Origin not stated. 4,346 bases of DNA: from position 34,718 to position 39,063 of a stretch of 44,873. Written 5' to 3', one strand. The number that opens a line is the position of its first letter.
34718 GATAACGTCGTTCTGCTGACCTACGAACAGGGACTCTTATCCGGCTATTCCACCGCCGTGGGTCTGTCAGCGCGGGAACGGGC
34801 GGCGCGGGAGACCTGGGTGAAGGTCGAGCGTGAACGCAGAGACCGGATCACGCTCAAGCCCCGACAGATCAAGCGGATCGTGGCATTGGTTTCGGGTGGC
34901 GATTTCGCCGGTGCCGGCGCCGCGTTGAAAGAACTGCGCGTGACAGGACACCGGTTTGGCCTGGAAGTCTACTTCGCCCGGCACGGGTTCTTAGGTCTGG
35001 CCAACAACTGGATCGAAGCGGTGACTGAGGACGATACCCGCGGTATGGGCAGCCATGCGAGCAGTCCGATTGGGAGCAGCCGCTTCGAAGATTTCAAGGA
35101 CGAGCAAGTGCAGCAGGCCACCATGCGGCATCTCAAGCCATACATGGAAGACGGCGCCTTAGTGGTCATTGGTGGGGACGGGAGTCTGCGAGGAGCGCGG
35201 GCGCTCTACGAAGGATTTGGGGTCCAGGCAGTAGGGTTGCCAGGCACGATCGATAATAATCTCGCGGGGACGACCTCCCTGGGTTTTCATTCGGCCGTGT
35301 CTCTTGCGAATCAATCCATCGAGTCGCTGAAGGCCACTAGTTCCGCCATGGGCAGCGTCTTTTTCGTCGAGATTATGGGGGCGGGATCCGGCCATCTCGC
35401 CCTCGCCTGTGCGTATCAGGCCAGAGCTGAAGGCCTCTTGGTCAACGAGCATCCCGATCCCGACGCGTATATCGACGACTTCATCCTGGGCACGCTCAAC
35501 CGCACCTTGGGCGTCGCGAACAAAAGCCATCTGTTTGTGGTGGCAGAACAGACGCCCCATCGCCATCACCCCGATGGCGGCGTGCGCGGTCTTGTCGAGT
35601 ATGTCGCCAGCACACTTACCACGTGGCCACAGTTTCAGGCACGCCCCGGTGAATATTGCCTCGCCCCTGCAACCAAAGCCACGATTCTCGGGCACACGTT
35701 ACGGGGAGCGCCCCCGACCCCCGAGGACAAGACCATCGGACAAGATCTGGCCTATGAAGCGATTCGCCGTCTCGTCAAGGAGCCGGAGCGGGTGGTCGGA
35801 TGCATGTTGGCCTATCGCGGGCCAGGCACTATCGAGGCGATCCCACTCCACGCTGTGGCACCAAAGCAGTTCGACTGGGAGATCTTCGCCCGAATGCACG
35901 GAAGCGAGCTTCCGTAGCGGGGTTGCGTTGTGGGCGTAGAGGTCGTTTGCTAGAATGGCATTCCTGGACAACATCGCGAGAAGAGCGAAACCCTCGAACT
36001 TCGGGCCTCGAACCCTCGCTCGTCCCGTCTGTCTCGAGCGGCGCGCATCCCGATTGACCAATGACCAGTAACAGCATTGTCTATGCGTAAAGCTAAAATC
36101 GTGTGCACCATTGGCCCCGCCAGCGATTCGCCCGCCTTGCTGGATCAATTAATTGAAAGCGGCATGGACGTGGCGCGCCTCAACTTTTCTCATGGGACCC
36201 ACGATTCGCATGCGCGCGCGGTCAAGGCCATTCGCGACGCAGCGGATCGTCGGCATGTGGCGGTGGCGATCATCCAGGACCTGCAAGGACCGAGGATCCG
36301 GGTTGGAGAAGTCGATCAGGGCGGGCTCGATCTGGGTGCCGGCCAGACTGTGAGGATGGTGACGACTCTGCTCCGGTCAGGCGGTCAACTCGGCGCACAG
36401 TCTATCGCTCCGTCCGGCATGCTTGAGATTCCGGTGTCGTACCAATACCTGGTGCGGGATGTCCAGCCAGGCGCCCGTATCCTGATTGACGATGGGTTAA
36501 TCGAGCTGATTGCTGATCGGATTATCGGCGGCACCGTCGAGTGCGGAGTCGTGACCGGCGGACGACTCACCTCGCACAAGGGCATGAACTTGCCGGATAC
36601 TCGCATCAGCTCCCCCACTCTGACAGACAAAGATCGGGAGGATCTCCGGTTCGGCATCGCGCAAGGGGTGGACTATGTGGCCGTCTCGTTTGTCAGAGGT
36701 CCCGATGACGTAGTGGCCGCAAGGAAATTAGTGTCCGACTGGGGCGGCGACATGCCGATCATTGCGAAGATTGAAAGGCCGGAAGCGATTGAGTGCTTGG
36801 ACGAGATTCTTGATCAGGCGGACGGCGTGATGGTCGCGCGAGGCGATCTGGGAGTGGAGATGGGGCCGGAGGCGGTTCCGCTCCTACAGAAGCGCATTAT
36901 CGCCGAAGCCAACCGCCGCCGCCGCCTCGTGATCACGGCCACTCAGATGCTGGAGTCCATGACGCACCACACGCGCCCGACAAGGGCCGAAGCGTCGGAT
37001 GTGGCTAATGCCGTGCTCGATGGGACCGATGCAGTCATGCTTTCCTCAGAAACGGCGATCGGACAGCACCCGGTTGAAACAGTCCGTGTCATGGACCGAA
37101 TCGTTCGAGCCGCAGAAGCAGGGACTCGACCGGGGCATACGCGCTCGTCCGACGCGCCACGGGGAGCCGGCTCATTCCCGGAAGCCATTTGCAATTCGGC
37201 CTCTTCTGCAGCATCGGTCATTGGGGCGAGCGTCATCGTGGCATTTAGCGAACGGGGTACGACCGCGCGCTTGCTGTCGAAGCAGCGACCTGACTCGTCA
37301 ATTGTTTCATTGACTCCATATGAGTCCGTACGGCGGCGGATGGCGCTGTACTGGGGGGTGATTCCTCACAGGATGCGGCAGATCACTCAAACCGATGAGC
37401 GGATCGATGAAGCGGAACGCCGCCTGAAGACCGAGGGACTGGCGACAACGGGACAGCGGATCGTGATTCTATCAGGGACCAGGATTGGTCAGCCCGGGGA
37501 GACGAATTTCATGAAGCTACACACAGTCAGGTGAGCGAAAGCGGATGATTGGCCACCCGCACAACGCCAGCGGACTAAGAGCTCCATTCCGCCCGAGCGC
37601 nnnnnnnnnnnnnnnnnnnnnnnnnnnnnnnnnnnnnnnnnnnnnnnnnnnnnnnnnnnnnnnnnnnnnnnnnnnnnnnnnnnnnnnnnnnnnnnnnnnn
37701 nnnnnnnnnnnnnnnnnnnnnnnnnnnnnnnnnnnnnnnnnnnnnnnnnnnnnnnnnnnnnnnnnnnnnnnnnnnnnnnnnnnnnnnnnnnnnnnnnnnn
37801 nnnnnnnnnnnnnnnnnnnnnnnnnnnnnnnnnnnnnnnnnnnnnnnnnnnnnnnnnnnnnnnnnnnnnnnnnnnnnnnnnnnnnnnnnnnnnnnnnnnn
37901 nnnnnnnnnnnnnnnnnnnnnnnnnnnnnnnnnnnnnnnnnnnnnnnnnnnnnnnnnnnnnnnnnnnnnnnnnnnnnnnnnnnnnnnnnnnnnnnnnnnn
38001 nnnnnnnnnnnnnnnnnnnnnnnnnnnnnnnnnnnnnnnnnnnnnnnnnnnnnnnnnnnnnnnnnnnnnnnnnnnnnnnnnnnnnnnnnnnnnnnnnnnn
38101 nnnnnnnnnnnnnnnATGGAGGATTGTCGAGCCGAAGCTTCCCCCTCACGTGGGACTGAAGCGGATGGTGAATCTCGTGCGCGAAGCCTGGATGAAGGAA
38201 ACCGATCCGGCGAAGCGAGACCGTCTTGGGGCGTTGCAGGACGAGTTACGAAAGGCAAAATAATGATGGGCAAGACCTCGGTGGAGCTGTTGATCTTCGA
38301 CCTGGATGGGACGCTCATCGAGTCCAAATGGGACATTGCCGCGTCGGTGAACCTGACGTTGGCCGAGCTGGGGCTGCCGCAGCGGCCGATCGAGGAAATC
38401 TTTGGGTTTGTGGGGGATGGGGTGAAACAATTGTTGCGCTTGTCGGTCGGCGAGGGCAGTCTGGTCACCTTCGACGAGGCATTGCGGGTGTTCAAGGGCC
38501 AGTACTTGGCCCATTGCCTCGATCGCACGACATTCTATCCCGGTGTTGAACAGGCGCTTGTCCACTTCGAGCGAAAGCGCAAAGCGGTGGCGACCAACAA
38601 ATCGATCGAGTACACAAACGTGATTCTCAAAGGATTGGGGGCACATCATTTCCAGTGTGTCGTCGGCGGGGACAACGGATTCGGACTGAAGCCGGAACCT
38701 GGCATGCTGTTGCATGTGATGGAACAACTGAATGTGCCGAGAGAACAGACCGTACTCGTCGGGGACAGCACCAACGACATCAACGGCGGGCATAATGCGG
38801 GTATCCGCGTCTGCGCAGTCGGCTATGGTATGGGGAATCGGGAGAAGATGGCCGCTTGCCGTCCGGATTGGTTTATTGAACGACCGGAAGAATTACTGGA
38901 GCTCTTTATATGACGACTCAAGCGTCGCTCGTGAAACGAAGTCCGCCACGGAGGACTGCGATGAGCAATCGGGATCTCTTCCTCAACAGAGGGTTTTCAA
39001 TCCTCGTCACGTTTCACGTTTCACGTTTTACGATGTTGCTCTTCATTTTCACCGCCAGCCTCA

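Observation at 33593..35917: Unusual fusion of a PGAM-type histidine phosphatase with a divergent PFK-like domain, directly upstream of pyruvate kinase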

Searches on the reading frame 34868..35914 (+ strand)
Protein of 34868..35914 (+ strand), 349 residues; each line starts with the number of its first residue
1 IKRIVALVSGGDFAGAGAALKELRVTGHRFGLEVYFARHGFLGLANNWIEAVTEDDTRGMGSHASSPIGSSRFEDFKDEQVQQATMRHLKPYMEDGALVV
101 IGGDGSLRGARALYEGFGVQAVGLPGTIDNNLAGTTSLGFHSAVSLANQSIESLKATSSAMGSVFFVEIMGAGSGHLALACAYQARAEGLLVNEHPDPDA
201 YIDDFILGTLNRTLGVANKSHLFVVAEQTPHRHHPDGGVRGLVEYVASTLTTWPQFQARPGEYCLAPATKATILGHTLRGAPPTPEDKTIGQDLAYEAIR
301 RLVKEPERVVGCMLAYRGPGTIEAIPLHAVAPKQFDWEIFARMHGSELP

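Call 7: search_solved_structures(query=window:34868-35914:+, max_evalue=1e-10, show_alignments=3)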
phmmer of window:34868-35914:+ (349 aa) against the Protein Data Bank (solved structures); distinct sequences matched with E-value up to 1e-10: 23.
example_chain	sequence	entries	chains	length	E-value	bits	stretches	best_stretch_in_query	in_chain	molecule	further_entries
7lw1_A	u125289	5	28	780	6.7e-36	127.5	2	8-196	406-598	ATP-dependent 6-phosphofructokinase, liver type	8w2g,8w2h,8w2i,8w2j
3o8l_A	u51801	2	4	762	2.2e-33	119.2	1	119-323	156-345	6-phosphofructokinase, muscle type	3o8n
1pfk_A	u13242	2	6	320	7.8e-33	117.4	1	1-194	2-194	PHOSPHOFRUCTOKINASE | 6-PHOSPHOFRUCTOKINASE ISOZYME I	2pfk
10oj_A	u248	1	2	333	9.8e-33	117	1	1-194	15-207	ATP-dependent 6-phosphofructokinase isozyme 1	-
4omt_A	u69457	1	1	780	1.2e-32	116.7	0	119-323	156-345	6-phosphofructokinase, muscle type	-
1zxx_A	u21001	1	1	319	1.3e-32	116.6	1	2-196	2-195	6-phosphofructokinase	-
3u39_A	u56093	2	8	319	6.1e-31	111.1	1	2-304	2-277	6-phosphofructokinase | PHOSPHOFRUCTOKINASE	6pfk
1mto_A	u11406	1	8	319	8.4e-31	110.7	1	2-304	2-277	6-phosphofructokinase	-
3pfk_A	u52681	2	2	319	1e-30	110.4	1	2-304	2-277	PHOSPHOFRUCTOKINASE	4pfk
4rh3_A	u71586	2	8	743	2.8e-30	109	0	118-323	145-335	ATP-dependent 6-phosphofructokinase, platelet type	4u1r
4xyj_A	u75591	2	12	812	2.9e-30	108.9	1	3-323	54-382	ATP-dependent 6-phosphofructokinase, platelet type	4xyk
4i4i_A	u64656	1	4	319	3e-30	108.9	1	2-304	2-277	6-phosphofructokinase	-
4wl0_A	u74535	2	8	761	3.2e-30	108.8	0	118-323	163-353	ATP-dependent 6-phosphofructokinase, platelet type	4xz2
7tff_A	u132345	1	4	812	5.5e-30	108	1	3-323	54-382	ATP-dependent 6-phosphofructokinase, platelet type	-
4i36_A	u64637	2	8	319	8.9e-30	107.3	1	2-304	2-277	6-phosphofructokinase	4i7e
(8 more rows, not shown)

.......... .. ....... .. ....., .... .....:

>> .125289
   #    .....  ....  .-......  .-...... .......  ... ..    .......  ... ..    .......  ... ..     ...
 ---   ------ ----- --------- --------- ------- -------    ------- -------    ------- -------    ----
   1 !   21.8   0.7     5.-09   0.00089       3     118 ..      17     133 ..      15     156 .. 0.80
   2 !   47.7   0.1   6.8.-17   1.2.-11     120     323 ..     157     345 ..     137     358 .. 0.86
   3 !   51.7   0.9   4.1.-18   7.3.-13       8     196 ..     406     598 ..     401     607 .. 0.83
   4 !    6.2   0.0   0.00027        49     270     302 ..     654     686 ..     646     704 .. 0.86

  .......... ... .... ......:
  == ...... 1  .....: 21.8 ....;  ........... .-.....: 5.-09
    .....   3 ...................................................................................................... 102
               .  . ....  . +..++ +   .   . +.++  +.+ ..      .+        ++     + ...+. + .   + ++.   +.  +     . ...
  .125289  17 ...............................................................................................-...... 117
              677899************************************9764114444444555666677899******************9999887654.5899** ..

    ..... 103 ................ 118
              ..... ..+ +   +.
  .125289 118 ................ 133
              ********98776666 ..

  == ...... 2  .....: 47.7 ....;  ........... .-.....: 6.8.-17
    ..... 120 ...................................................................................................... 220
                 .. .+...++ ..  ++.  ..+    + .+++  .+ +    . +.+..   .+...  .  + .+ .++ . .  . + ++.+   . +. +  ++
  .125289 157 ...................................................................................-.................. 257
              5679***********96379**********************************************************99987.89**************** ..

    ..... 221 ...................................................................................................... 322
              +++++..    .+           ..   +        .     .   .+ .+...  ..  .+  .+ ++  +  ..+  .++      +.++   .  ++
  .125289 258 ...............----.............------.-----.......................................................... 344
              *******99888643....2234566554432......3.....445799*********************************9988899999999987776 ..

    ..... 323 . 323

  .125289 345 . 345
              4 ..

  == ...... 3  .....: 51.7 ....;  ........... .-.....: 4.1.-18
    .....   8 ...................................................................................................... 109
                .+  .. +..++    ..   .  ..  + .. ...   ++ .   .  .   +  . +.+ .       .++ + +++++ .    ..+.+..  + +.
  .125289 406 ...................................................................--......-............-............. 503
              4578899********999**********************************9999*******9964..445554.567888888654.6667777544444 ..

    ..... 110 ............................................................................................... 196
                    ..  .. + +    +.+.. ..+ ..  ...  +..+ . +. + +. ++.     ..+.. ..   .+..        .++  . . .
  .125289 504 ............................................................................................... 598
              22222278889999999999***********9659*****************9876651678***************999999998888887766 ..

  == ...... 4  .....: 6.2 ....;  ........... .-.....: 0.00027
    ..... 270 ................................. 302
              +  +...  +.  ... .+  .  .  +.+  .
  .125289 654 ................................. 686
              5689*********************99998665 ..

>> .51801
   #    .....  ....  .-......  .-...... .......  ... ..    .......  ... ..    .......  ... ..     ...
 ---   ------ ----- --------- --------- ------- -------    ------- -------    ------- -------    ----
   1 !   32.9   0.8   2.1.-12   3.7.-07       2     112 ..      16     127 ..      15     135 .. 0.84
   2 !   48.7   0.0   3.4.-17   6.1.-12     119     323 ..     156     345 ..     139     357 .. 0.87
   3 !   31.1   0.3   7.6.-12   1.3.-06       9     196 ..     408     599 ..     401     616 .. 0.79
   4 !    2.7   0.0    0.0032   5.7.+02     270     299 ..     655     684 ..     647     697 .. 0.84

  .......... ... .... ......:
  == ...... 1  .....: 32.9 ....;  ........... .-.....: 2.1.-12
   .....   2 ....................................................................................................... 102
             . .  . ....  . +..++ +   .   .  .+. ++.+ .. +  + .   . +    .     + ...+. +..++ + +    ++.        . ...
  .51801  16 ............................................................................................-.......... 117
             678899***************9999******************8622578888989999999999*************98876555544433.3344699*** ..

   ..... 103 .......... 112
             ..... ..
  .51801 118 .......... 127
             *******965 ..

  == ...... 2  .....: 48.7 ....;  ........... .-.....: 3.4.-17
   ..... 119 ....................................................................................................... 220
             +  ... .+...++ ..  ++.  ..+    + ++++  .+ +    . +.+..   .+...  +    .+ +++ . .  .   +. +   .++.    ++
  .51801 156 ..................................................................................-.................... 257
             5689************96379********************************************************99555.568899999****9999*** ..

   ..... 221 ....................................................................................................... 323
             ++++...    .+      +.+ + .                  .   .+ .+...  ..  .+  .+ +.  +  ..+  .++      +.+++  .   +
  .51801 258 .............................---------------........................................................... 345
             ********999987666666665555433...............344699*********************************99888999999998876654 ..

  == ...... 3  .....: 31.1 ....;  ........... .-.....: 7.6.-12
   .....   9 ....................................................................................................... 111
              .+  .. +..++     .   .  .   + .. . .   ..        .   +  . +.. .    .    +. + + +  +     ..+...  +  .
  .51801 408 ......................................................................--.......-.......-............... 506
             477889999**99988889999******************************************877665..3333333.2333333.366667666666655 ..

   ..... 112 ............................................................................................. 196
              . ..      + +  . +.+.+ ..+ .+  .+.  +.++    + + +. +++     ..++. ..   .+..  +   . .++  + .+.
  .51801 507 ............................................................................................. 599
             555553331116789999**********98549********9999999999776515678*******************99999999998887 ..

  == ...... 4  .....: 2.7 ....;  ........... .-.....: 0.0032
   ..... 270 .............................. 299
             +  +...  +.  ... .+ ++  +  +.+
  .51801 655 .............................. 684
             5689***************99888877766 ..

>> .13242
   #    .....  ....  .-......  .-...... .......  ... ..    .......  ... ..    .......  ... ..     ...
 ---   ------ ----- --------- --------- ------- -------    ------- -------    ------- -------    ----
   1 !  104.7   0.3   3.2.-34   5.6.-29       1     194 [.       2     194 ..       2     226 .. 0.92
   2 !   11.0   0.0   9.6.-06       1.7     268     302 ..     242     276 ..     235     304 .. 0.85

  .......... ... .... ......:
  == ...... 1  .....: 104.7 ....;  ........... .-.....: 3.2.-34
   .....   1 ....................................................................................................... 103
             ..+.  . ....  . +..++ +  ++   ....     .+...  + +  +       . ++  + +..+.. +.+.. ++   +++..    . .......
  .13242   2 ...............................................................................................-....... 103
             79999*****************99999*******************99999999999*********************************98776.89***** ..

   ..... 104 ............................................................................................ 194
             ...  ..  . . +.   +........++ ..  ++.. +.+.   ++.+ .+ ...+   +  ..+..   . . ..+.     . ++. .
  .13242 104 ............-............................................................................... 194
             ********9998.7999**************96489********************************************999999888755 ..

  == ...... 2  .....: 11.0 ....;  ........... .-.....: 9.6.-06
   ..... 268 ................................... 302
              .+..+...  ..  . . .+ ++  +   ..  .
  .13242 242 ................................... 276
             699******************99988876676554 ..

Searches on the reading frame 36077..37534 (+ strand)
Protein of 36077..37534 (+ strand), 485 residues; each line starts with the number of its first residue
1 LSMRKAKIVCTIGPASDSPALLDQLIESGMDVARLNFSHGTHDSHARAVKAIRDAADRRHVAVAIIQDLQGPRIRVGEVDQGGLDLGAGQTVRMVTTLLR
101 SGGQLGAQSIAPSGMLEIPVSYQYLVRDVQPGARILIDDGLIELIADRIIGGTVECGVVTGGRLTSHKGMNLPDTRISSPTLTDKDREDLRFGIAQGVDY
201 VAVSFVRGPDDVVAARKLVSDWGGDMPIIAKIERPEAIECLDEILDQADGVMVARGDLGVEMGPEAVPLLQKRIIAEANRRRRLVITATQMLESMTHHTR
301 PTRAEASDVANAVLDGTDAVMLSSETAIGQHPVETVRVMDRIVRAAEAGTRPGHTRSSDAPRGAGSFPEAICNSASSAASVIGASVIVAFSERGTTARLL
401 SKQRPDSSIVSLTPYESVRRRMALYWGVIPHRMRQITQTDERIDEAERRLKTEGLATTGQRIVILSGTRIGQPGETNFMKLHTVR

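Call 3: search_protein_families(library=pfam, proteins=[window:36077-37534:+], max_evalue=0.1)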
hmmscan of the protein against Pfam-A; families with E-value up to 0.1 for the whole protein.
window:36077-37534:+ (485 aa): 3 families
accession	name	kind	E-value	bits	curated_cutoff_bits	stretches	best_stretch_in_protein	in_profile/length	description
PF00224.27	PK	-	4.8e-112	374.7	30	1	3-336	1-328/328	Pyruvate kinase, barrel domain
PF02887.21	PK_C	-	3.9e-33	114.4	28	1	369-482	1-114/114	Pyruvate kinase, alpha/beta domain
PF00478.31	IMPDH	-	0.036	13.5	25.6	1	8-61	95-148/345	IMP dehydrogenase / GMP reductase domain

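Call 4: search_protein_families(library=ncbifam, proteins=[window:36077-37534:+], max_evalue=0.1)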
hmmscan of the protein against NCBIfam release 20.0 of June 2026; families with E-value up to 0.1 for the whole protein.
window:36077-37534:+ (485 aa): 8 families
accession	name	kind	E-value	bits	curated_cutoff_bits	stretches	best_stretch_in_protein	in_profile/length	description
NF004978.0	PRK06354.1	subfamily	2.8e-164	547.8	462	1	2-484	6-478/590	pyruvate kinase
NF004491.0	PRK05826.1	subfamily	5.2e-160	533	432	1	2-484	3-475/477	pyruvate kinase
TIGR01064.1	pyruv_kin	equivalog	6.3e-157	522.9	306.4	1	4-484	1-476/476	pyruvate kinase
NF004886.0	PRK06247.1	subfamily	1.5e-151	505.3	623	1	3-484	4-470/476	pyruvate kinase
NF006664.0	PRK09206.1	equivalog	1e-125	420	686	1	3-483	1-469/470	pyruvate kinase PykF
NF005234.0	PRK06739.1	equivalog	1.4e-97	326.8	564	1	9-348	6-330/352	pyruvate kinase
NF011314.0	PRK14725.1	equivalog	6.8e-56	189.8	642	2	112-349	356-596/614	pyruvate kinase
NF010386.0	PRK13813.1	equivalog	0.045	13.3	208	0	195-337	79-207/216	orotidine 5'-phosphate decarboxylase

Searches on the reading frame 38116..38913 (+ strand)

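Call 3: search_protein_families(library=pfam, proteins=[window:38116-38913:+], max_evalue=0.1)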
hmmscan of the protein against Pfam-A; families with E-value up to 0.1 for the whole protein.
window:38116-38913:+ (265 aa): 8 families
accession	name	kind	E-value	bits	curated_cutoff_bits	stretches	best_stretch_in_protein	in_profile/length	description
PF13419.12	HAD_2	-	3.7e-31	109.1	23.8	1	59-235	1-178/178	Haloacid dehalogenase-like hydrolase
PF00702.32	Hydrolase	-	6.7e-22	79.3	26.4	1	57-229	2-191/191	haloacid dehalogenase-like hydrolase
PF13242.12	Hydrolase_like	-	2.8e-14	53.2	22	1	192-255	4-70/75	HAD-hyrolase-like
PF08282.18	Hydrolase_3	-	3e-05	24.3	20.9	1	198-223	192-217/255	haloacid dehalogenase-like hydrolase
PF12710.13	HAD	-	9.9e-05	23.3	27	1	60-222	2-185/189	haloacid dehalogenase-like hydrolase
PF08645.17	PNK3P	-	0.0056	16.9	22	0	159-221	64-129/161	Polynucleotide kinase 3 phosphatase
PF05116.19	S6PP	-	0.022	14.8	20.3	0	200-223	172-195/247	Sucrose-6F-phosphate phosphohydrolase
PF07108.16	PipA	-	0.098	12.6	25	0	139-176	155-192/200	PipA protein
